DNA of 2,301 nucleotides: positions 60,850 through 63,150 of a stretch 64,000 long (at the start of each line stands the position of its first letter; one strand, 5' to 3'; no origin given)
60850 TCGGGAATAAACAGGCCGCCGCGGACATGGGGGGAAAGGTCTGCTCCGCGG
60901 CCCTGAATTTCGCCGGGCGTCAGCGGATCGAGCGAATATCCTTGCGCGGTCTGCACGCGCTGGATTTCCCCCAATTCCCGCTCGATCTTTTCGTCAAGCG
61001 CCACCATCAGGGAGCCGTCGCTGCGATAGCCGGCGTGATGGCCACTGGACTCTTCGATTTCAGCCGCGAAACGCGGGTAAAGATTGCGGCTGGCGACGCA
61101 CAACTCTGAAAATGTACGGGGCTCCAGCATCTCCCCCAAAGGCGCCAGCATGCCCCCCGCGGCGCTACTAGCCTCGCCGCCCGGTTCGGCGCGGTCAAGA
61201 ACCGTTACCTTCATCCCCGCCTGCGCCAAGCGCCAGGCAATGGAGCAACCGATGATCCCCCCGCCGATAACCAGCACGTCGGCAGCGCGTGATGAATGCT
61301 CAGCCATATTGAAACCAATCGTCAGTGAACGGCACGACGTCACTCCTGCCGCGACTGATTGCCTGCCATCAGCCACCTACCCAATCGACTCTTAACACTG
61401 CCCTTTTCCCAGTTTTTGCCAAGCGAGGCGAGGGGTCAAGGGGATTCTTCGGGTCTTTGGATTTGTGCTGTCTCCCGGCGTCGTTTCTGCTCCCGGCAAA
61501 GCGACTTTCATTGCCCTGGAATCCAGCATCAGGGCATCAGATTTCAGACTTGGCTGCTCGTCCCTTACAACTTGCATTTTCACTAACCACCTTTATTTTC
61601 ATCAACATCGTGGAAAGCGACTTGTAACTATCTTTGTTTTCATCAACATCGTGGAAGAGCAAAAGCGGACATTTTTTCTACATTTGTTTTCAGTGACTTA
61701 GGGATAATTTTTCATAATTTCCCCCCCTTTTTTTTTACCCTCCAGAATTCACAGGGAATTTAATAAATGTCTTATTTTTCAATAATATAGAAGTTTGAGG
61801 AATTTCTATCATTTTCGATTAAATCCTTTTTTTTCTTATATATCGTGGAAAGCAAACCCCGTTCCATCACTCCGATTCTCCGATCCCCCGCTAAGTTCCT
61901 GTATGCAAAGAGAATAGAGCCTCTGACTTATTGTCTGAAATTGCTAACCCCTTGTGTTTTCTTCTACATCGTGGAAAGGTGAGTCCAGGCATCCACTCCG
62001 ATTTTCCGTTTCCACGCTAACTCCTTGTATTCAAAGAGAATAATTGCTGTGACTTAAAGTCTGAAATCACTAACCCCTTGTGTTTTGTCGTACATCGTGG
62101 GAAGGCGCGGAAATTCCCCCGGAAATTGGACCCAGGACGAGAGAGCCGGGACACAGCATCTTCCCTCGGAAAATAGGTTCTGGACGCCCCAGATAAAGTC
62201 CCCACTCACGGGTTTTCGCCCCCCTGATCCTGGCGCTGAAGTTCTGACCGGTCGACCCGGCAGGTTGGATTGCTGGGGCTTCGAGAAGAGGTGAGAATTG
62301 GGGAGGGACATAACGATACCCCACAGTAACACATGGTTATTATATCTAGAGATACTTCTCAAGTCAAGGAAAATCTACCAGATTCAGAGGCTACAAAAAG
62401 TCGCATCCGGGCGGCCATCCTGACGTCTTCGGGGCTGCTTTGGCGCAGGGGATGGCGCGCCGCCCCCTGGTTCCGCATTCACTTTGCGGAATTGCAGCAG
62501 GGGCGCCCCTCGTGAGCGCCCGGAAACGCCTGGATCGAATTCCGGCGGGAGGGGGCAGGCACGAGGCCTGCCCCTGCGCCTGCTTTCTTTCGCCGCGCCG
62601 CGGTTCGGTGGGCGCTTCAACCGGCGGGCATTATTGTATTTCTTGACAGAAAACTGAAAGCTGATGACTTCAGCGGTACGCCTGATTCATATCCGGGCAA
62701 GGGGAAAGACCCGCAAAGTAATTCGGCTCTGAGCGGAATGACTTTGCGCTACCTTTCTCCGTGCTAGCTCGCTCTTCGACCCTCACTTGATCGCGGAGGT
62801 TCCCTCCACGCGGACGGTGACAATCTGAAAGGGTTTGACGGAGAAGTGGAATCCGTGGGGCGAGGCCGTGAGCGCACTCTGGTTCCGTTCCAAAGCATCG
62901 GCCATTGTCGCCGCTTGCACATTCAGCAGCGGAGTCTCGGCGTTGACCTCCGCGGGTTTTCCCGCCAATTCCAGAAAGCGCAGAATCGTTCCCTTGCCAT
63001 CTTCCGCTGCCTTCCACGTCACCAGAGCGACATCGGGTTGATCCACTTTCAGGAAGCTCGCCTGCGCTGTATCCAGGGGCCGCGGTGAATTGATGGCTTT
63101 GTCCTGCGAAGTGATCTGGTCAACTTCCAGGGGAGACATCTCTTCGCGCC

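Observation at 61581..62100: Five same-strand copies of a conserved ~20-35-nt motif around a strongly AT-rich core (unexplained non-coding locus)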

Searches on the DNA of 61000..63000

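Call 5: search_rna_families(source=window, start=61000, end=63000, threshold=evalue, max_evalue=5)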
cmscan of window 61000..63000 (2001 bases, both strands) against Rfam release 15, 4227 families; matches with E-value up to 5: 5.
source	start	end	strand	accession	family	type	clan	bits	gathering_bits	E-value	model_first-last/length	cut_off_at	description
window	61954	62119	-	RF02157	NPPA-AS1_2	Gene; lncRNA;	-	25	60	0.34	1-150/150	no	NPPA antisense RNA 1 conserved region 2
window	61650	61726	-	RF00296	snoR16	Gene; snRNA; snoRNA; CD-box;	-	21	45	3.2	1-86/86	no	Small nucleolar RNA R16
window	61637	61714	-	RF02111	IS009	Gene;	-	16.1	117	0.62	1-199/199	no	IS009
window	61532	61565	-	RF01309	sR60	Gene; snRNA; snoRNA; CD-box;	CL00132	15.1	50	3.5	1-55/55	no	Small nucleolar RNA sR60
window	62820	62892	+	RF01952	SOX2OT_exon2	Gene; lncRNA;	-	14.7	45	2.8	1-69/69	no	SOX2 overlapping transcript exon 2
